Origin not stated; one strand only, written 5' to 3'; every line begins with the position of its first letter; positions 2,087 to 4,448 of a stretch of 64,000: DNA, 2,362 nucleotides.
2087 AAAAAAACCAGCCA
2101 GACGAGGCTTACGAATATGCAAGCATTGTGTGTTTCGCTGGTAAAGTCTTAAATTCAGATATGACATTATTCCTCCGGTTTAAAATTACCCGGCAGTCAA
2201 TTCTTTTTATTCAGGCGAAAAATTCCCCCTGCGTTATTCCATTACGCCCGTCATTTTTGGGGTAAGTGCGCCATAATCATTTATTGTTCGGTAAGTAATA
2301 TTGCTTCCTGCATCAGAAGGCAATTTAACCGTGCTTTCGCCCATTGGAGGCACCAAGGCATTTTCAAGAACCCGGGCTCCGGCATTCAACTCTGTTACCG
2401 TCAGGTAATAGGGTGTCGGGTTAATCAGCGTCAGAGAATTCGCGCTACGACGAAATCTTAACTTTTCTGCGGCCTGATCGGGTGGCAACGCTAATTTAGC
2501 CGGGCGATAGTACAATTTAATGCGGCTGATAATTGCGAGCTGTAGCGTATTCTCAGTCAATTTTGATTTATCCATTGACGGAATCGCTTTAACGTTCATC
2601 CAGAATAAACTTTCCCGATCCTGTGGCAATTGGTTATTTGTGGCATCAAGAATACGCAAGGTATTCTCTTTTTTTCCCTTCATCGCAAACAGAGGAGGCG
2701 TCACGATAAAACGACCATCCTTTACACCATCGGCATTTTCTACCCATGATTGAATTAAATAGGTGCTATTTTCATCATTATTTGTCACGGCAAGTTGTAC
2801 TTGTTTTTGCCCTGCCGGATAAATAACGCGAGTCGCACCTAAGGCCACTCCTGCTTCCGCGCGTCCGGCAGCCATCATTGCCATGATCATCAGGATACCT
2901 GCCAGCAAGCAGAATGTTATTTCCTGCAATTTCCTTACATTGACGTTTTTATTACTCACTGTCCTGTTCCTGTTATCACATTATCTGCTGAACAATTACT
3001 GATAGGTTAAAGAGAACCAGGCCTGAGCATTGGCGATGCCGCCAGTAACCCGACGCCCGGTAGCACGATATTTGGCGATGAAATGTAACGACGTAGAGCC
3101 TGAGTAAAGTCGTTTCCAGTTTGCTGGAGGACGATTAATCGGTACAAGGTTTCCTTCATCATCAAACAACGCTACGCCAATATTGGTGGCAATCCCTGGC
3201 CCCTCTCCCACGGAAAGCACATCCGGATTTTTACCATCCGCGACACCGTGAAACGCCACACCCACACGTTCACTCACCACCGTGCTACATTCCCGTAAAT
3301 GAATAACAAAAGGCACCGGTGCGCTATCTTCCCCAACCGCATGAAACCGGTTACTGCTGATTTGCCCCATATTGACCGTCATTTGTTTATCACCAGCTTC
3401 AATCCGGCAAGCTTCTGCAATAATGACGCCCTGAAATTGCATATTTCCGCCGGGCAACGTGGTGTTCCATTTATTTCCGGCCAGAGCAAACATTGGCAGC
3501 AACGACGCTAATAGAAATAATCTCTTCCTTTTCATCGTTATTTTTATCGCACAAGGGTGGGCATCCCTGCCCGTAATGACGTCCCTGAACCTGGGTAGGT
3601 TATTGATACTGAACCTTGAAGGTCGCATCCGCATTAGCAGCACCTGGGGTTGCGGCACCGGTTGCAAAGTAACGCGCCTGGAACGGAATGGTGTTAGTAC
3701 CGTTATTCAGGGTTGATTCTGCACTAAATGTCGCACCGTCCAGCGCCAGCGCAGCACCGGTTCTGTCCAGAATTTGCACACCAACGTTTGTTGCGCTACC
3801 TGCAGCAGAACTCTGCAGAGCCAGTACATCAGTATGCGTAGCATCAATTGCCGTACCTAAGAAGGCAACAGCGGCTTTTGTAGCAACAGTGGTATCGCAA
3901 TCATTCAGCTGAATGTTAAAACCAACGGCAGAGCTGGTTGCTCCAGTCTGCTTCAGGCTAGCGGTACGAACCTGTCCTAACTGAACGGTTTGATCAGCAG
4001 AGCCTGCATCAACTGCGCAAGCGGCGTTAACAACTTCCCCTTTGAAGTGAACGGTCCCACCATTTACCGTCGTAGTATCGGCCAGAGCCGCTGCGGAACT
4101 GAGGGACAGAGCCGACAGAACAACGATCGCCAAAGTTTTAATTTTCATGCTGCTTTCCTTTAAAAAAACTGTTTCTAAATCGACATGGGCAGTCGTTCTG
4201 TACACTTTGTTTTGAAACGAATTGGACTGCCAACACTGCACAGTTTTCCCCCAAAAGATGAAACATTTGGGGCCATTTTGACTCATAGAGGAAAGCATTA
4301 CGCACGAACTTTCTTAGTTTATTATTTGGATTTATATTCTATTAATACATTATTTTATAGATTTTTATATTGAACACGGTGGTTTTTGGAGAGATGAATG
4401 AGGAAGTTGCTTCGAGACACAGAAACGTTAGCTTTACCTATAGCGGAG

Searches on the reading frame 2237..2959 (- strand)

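Call 77: search_protein_families(proteins=[window:2237-2959:-], library=ncbifam, max_evalue=0.00001)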
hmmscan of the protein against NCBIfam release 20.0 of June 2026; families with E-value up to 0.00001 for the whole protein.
window:2237-2959:- (241 aa): 20 families
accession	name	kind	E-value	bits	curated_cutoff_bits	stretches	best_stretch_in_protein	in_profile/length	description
NF011742.0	PRK15195.1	equivalog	2.3e-77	259.3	327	1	22-237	11-226/230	type 1 fimbria chaperone FimC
NF011735.0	PRK15188.1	equivalog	1.5e-63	214.2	365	1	23-235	14-222/228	fimbrial chaperone protein BcfB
NF011755.1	PRK15208.1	exception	8.6e-56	188.8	360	1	24-237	6-221/225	long polar fimbrial biogenesis chaperone LpfB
NF011827.0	PRK15299.1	equivalog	2.1e-46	158.2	375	1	21-235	8-222/227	fimbrial chaperone protein StiB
NF011818.0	PRK15290.1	equivalog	7.4e-46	156.5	317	1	1-233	1-236/243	fimbrial chaperone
NF011823.0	PRK15295.1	equivalog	7.4e-46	156.3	309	1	23-238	7-225/227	fimbrial assembly chaperone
NF011758.0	PRK15211.1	equivalog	4.9e-39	133.9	248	1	21-231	8-223/230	fimbrial chaperone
NF007398.0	PRK09926.1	equivalog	8.1e-39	133.6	285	1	20-232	9-239/246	fimbrial chaperone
NF011790.0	PRK15254.1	equivalog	1.9e-38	132.1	370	1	22-232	10-226/247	fimbrial chaperone protein StdC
NF011782.0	PRK15246.1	equivalog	3.6e-35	121.3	277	1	22-232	16-232/252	fimbrial assembly chaperone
NF011739.0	PRK15192.1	equivalog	5.1e-34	117.6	296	1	25-236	11-226/234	pili/flagellar-assembly chaperone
NF011770.1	PRK15224.1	exception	3.9e-33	115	475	1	36-231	37-236/246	pili assembly chaperone SafB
NF008483.0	PRK11385.1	equivalog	4.8e-32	111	357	1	22-235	12-230/236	fimbrial chaperone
NF011764.0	PRK15218.1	equivalog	1.5e-29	102.9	372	1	25-212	7-198/226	fimbrial assembly chaperone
NF011785.1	PRK15249.1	exception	5.4e-26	91.5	550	1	22-216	14-222/253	fimbrial biogenesis chaperone StbB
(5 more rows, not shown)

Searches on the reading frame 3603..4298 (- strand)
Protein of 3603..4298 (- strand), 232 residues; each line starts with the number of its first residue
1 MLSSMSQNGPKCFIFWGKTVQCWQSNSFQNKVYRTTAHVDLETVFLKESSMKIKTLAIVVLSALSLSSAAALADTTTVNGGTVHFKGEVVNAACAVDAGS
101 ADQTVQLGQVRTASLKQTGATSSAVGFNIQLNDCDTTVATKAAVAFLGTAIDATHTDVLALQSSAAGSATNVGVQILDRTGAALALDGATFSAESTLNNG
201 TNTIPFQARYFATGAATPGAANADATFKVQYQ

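Call 77: search_protein_families(proteins=[window:3603-4298:-], library=ncbifam, max_evalue=0.00001)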
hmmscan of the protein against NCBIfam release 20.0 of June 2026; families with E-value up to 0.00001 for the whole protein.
window:3603-4298:- (232 aa): 19 families
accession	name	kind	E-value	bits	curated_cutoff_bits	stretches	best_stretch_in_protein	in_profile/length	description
NF011741.1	PRK15194.1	equivalog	1.7e-54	184.6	140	1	51-231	1-184/185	type 1 fimbrial major subunit FimA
NF011734.0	PRK15187.1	equivalog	2.4e-35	121.8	247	1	52-231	2-179/180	fimbrial protein BcfA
NF052361.1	FimI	equivalog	1.2e-31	109.8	300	1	55-232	7-179/179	type 1 fimbrial minor subunit FimI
NF011756.0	PRK15209.1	equivalog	1.3e-26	93.1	221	1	58-231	5-173/174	long polar fimbrial major subunit LpfA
NF052362.1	FimF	equivalog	5e-24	84.8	200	1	69-232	12-175/175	type 1 fimbrial adaptor subunit FimF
NF007402.0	PRK09934.1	equivalog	1.5e-22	80.1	168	1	58-231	7-170/171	fimbria assembly protein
NF007276.0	PRK09733.1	equivalog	2.3e-22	79.7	189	1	59-232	9-183/183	fimbrial-like protein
NF011817.0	PRK15289.1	equivalog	2.3e-20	73.2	203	1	59-232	5-189/190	chaperone-usher fimbrial major subunit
NF011828.0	PRK15300.1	equivalog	1.3e-19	70.9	229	1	52-231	4-178/179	fimbrial protein StiA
NF011747.0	PRK15200.1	equivalog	2.7e-19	69.3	210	1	61-231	8-176/177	type 1 fimbrial protein subunit FimI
NF011737.0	PRK15190.1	equivalog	1.6e-14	54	240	1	56-231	6-180/181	fimbrial protein BcfE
NF011752.0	PRK15205.1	equivalog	5.6e-14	52.4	169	1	57-232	6-176/176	long polar fimbrial protein LpfE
NF011738.0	PRK15191.1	equivalog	1.4e-13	51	238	1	75-231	17-171/172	fimbrial protein BcfF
NF011811.0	PRK15283.1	equivalog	8.4e-11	42.1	267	1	60-201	9-148/186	fimbrial major subunit StfA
NF011792.0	PRK15260.1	equivalog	1.8e-10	41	264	1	72-232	20-178/178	fimbrial protein SteF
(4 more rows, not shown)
